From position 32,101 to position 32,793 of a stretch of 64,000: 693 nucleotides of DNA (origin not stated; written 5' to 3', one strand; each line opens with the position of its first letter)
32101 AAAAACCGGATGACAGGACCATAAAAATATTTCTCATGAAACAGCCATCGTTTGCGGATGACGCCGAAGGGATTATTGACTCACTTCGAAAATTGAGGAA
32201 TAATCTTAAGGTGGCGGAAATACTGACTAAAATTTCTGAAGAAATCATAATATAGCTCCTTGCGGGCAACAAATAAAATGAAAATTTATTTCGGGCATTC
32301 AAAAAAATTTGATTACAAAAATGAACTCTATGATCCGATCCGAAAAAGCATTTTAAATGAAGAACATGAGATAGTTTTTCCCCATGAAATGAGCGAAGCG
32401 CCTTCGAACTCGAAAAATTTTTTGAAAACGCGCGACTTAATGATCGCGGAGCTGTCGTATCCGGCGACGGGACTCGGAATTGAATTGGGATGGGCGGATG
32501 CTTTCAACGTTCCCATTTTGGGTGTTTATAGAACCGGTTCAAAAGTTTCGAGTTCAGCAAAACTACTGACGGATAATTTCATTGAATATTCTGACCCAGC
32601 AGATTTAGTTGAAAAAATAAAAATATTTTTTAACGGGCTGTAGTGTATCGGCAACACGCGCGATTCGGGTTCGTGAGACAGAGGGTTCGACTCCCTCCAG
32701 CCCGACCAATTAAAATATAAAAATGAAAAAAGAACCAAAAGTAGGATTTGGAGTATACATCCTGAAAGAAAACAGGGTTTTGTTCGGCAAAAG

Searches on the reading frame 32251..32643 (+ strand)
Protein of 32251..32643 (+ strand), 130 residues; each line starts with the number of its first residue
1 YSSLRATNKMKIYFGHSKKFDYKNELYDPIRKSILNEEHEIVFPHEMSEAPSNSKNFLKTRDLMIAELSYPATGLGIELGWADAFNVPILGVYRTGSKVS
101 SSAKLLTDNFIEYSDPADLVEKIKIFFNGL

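Call 96: search_protein_families(library=pfam, proteins=[window:32251-32643:+], max_evalue=0.01)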
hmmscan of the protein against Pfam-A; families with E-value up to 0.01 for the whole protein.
window:32251-32643:+ (130 aa): 1 family
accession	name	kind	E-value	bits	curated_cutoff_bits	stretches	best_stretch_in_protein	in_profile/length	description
PF05014.21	Nuc_deoxyrib_tr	-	0.00045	20.8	28.8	1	52-98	54-102/117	Nucleoside 2-deoxyribosyltransferase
